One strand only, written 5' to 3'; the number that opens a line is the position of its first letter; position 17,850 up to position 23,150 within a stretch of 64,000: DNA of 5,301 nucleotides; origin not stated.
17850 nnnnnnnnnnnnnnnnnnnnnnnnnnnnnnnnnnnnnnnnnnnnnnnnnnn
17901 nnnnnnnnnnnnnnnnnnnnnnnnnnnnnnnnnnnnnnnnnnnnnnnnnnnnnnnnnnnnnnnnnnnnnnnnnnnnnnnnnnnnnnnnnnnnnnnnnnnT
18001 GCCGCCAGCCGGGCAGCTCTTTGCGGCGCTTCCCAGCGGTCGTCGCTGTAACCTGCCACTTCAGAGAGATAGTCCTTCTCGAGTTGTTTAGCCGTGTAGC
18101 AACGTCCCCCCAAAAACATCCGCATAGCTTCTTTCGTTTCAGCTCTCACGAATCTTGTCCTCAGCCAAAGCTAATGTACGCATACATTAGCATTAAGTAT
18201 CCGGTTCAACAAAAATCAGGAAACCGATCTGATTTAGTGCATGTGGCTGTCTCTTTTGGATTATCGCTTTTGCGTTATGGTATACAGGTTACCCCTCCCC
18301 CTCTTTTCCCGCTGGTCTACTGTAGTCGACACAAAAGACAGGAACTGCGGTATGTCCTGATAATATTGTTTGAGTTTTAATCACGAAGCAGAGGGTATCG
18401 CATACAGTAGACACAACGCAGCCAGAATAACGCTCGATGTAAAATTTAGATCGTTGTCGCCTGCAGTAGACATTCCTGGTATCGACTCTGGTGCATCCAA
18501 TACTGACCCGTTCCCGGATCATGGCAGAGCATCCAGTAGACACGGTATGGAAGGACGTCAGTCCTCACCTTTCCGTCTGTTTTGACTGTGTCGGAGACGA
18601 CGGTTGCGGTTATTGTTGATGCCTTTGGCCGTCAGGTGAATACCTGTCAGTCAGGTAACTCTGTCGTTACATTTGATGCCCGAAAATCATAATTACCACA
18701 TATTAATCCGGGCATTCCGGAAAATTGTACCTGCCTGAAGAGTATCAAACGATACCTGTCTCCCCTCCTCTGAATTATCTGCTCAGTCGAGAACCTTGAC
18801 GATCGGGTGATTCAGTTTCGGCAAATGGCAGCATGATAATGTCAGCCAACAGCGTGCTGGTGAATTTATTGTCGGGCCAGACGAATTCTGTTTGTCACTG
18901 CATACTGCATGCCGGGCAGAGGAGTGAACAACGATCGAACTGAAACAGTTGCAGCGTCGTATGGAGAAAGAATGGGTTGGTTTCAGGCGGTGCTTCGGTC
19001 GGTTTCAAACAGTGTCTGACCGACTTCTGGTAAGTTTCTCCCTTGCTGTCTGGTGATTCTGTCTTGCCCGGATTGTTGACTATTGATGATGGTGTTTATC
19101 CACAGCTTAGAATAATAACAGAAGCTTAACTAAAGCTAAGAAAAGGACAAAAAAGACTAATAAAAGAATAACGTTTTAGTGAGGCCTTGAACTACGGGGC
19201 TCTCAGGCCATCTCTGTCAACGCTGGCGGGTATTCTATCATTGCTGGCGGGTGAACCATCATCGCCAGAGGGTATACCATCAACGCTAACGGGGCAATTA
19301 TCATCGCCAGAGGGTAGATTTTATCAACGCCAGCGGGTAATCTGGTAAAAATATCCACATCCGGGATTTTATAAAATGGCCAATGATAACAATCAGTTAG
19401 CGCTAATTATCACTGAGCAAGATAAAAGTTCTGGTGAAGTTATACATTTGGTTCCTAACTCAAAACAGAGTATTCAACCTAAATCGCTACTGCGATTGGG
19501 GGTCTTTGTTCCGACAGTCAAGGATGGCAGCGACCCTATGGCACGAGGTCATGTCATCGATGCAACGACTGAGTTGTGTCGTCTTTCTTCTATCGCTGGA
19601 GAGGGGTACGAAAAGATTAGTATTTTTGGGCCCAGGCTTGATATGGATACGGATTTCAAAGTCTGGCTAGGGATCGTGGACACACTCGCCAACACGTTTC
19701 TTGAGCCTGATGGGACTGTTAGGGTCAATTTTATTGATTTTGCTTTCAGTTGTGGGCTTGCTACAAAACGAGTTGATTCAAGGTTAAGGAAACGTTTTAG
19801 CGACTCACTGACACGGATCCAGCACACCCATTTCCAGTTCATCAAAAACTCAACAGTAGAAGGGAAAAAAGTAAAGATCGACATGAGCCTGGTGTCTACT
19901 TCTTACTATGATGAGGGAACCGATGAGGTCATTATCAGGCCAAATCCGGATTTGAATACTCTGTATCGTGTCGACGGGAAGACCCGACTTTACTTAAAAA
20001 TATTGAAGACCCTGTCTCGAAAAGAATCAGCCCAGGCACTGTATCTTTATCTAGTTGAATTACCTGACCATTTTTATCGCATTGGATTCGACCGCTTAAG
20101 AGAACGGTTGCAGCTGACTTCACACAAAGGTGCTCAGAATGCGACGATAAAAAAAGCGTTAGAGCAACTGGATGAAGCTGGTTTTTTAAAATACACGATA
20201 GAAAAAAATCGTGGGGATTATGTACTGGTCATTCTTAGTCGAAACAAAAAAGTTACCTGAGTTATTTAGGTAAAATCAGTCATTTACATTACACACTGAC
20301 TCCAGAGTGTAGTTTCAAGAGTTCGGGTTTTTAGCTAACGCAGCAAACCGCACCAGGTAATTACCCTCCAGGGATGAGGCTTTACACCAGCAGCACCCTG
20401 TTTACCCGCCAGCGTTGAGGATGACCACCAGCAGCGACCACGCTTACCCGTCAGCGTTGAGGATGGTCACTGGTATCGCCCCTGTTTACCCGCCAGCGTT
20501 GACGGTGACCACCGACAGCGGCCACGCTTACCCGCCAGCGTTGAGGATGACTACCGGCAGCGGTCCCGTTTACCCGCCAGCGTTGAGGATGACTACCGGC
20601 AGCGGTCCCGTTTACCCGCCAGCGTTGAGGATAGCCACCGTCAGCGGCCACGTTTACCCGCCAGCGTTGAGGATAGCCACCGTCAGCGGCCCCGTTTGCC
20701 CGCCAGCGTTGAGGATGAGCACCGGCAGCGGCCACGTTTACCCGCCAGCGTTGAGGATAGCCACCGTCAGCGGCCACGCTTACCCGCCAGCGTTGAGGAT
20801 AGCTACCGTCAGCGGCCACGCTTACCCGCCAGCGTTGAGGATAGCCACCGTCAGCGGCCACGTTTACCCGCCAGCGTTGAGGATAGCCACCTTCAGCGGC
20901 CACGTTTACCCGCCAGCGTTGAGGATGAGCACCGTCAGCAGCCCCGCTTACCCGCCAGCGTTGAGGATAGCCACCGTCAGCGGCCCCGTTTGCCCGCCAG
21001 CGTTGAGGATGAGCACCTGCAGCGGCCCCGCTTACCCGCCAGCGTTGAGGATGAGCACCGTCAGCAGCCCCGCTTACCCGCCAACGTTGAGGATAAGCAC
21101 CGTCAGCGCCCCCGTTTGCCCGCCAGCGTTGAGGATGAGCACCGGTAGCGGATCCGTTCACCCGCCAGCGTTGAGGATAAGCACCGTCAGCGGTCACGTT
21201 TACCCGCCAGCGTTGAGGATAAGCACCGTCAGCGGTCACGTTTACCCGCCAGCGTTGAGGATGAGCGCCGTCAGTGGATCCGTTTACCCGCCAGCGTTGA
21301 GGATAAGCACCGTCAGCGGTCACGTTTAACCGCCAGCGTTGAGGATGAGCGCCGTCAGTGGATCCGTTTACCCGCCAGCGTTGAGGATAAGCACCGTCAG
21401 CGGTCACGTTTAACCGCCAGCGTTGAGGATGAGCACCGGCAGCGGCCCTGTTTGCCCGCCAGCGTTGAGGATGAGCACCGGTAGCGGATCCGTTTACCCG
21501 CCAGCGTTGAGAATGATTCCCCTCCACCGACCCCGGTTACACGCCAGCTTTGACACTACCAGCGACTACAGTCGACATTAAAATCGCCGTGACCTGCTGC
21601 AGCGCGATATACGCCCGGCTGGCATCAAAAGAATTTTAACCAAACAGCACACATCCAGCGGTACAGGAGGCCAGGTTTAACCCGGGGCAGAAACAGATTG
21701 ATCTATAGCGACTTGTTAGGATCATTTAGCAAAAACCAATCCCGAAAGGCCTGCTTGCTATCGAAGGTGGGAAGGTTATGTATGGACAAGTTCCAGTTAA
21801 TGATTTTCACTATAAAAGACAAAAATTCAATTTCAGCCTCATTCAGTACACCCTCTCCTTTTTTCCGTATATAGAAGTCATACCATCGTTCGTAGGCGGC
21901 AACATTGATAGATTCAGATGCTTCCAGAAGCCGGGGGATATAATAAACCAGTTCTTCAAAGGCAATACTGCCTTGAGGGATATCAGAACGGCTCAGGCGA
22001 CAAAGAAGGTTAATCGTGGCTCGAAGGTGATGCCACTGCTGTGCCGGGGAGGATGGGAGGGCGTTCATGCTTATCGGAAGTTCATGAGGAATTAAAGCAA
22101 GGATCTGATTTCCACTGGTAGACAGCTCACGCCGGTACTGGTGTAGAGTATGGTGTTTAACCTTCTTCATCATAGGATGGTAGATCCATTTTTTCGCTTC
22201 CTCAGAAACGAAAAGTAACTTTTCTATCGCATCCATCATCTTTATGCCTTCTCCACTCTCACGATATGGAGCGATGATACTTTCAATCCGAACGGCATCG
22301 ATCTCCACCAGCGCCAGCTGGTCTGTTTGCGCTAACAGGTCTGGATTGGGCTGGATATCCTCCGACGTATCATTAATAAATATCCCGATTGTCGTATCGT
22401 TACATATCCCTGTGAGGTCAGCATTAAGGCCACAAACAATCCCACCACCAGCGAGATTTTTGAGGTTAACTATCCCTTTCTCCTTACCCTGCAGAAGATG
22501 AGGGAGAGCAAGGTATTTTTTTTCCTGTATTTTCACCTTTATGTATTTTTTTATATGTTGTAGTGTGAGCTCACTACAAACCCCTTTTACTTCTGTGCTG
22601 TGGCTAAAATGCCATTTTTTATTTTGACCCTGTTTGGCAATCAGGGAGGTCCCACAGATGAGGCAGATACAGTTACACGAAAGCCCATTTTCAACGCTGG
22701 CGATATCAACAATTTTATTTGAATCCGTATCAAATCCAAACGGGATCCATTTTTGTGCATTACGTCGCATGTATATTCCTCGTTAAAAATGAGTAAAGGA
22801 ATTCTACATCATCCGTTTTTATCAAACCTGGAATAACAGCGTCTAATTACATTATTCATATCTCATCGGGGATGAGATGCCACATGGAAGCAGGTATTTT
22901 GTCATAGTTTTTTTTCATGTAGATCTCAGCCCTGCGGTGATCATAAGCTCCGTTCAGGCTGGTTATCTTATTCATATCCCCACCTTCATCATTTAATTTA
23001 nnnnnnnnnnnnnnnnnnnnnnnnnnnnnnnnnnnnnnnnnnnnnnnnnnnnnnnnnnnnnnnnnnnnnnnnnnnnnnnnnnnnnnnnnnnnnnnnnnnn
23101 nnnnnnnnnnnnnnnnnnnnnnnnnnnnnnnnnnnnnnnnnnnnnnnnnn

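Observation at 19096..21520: Replicon with six upstream iterons and an unusually long downstream array of about 27 iteron-containing repeats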

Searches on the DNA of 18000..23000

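Call 69: search_rna_families(source=window, start=18000, end=23000, threshold=evalue, max_evalue=0.1)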
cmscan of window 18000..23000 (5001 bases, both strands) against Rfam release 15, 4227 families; matches with E-value up to 0.1: 0.
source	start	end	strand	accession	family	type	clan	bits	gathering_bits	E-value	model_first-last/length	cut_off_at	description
